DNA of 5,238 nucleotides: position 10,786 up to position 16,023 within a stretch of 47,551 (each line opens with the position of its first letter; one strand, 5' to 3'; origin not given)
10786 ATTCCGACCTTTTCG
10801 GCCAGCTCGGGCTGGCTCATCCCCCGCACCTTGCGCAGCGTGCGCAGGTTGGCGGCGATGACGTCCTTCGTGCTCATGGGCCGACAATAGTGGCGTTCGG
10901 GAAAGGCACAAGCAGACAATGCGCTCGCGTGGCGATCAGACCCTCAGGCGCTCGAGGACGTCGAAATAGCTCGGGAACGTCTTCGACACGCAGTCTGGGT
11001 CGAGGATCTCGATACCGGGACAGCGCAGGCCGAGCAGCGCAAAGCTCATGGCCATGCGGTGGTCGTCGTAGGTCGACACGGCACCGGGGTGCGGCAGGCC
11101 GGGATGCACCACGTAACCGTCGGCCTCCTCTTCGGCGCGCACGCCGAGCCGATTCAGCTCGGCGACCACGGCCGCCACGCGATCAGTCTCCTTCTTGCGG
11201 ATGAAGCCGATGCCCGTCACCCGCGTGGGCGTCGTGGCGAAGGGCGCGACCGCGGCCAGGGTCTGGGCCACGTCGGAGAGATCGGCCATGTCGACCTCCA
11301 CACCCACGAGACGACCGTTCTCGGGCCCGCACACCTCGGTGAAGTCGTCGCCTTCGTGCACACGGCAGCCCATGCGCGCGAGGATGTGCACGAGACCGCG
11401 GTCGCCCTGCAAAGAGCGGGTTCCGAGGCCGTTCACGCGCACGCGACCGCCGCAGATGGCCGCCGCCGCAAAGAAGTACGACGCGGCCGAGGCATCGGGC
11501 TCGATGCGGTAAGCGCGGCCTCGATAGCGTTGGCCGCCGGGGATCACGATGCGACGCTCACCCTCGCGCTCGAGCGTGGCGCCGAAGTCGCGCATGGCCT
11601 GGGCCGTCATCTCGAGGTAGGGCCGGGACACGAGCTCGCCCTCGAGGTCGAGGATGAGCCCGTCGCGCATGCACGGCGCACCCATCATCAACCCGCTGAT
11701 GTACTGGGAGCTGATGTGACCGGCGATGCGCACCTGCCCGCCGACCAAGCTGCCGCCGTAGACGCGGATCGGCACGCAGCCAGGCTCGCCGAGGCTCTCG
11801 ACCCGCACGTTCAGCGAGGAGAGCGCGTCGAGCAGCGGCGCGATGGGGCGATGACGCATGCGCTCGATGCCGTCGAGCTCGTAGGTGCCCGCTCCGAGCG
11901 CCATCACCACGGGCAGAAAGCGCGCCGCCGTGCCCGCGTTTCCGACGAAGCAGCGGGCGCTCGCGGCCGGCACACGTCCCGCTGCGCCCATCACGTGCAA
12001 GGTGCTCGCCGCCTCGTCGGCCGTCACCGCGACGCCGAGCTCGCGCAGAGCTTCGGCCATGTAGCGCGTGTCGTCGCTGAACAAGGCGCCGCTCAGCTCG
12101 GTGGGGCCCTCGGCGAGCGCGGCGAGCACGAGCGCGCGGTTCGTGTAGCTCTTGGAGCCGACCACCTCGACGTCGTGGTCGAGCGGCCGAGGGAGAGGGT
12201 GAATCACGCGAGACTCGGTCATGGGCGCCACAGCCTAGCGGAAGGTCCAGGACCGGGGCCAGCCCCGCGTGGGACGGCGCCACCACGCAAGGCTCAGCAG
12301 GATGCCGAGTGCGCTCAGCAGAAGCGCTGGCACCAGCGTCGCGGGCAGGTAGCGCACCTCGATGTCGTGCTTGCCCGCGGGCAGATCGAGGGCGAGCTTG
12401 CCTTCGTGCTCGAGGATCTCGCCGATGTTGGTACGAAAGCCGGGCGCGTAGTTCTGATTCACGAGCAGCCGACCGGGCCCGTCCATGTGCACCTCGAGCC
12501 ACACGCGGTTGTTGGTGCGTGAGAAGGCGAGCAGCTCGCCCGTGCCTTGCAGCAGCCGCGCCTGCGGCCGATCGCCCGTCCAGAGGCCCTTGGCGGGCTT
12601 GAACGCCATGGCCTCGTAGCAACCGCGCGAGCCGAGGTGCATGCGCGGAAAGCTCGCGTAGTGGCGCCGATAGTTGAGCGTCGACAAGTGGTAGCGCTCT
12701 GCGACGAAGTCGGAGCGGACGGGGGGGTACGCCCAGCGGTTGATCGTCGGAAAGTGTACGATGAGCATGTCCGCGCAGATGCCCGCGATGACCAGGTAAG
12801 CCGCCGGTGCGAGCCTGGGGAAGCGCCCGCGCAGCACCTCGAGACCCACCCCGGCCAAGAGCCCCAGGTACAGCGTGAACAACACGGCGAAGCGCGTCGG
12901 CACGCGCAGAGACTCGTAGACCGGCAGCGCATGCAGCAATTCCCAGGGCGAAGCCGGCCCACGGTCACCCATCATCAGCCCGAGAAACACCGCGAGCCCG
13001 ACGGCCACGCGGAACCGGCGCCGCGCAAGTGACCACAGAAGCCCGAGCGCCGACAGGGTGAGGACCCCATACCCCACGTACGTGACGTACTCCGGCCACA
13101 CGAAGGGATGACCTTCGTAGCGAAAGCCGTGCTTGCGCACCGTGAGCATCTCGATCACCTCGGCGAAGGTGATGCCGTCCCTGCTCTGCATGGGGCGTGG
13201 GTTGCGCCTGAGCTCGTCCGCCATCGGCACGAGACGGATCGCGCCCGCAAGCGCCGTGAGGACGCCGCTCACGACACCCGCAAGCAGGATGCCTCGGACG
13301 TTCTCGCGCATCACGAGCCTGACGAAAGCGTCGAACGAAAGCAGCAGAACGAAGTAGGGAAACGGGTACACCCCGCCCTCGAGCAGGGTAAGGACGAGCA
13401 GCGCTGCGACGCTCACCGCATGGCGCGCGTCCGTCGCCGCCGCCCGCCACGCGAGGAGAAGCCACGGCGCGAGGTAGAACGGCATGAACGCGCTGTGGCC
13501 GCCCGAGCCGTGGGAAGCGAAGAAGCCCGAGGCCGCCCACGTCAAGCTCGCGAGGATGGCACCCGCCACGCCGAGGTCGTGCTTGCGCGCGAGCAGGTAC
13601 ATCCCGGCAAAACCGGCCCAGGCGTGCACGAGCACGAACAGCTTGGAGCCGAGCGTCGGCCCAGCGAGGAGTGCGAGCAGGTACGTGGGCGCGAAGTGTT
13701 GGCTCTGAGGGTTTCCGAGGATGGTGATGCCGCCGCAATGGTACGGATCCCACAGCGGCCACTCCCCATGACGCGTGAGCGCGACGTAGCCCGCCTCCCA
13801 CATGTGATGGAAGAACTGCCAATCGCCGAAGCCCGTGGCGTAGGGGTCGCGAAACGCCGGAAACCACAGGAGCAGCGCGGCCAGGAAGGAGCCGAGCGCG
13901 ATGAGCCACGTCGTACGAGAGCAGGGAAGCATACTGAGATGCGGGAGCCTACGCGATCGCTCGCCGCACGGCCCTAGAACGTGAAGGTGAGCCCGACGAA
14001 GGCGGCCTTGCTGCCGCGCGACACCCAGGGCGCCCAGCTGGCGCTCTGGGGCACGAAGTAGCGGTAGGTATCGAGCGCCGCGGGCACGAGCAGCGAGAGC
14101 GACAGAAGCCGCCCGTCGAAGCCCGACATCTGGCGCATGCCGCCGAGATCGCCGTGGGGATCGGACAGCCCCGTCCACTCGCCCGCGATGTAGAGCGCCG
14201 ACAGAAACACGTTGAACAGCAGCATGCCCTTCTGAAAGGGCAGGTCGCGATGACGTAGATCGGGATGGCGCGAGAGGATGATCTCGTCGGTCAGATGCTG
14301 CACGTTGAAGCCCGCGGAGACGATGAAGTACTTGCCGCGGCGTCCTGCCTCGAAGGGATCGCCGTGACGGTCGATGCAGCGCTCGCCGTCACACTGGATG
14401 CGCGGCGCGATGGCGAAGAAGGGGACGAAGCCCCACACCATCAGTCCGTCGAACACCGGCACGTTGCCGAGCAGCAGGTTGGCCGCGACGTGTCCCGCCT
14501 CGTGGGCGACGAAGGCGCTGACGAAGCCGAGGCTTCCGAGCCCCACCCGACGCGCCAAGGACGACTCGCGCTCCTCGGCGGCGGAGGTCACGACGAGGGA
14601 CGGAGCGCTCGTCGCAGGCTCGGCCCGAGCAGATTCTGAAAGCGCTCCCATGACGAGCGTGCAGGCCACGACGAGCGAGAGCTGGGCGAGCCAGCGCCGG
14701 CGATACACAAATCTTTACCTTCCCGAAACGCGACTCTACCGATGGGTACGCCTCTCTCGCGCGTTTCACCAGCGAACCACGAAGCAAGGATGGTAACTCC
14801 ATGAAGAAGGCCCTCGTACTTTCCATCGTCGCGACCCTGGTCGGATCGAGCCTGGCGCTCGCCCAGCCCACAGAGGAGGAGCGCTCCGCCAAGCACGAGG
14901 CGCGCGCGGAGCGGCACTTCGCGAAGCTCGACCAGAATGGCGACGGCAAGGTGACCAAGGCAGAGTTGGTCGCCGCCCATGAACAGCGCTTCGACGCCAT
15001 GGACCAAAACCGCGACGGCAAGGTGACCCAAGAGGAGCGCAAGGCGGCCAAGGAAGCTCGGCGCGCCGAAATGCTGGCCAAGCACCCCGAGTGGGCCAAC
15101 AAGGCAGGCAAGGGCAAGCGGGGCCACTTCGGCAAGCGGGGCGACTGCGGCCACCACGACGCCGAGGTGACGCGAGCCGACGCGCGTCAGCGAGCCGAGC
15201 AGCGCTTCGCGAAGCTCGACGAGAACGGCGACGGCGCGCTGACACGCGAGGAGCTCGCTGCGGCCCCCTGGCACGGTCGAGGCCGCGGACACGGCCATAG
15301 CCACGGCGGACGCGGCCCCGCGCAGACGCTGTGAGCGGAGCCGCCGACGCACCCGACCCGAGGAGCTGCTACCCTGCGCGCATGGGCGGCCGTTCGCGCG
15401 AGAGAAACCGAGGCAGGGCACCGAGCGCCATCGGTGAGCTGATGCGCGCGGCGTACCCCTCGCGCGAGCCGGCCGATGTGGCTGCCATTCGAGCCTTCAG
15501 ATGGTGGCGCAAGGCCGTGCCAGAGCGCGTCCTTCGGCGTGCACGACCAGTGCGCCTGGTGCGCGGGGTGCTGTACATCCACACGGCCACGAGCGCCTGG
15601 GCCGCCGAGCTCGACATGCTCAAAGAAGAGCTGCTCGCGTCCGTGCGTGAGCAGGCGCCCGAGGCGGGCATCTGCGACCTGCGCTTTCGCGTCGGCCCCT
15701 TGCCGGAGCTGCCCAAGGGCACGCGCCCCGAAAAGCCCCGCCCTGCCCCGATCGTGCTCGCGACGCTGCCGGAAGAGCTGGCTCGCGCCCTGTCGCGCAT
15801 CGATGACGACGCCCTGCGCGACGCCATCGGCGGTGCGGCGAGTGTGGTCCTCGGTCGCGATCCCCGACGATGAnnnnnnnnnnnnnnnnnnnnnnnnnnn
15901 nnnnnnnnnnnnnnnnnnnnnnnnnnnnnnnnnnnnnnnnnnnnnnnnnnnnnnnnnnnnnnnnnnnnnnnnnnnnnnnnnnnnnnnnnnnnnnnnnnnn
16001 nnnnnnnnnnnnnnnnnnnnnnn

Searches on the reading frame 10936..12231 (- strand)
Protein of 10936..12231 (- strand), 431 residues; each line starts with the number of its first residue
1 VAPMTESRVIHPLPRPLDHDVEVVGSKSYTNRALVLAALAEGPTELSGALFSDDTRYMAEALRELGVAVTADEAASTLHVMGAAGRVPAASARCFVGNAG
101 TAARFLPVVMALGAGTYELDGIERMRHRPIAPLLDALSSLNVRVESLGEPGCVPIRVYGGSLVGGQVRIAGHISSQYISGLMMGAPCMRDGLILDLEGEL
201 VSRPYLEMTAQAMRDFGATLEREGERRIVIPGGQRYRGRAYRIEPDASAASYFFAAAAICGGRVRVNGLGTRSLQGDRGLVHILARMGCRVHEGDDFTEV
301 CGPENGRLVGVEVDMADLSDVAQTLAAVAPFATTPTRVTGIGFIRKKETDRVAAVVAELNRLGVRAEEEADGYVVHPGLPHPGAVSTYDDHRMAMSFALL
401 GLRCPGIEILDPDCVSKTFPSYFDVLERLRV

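Call 48: search_protein_families(library=pfam, proteins=[window:10936-12231:-], max_evalue=0.0001)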
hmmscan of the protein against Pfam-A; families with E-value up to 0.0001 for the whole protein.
window:10936-12231:- (431 aa): 1 family
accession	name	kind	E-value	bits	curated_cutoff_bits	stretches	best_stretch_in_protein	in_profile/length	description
PF00275.25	EPSP_synthase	-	1.4e-117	393.4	22.8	1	15-426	5-417/417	EPSP synthase (3-phosphoshikimate 1-carboxyvinyltransferase)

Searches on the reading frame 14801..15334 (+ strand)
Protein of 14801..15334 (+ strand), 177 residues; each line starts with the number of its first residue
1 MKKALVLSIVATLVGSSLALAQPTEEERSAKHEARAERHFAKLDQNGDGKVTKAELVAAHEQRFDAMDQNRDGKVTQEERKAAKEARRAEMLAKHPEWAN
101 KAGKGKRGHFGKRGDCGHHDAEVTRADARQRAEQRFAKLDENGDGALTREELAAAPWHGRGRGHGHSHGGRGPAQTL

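Call 48: search_protein_families(library=pfam, proteins=[window:14801-15334:+], max_evalue=0.0001)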
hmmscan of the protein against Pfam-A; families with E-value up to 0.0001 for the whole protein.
window:14801-15334:+ (177 aa): 6 families
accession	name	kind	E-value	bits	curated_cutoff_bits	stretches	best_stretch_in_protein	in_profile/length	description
PF13202.12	EF-hand_5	-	6.7e-17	60.5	25.9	0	40-56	5-21/25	EF hand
PF13405.12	EF-hand_6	-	6.3e-15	53.9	25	0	37-59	3-25/30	EF-hand domain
PF00036.39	EF-hand_1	-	1.1e-14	53.2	25.4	0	40-58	6-24/29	EF hand domain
PF13499.12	EF-hand_7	-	1.8e-14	54.2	30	0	34-60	2-28/67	EF-hand domain pair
PF13833.12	EF-hand_8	-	2e-06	27.9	28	0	64-79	31-46/54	EF-hand domain pair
PF10591.15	SPARC_Ca_bdg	-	6.1e-06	27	22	0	23-61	43-81/113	Secreted protein acidic and rich in cysteine Ca binding region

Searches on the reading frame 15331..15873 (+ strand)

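Call 94: search_protein_families(library=pfam, proteins=[window:15331-15873:+], max_evalue=0.001)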
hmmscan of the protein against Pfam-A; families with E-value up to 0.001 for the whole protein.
window:15331-15873:+ (180 aa): 1 family
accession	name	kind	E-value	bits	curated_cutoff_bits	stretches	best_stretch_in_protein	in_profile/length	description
PF05258.17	DciA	-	1e-13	51.7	24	1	51-119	21-89/89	Dna[CI] antecedent, DciA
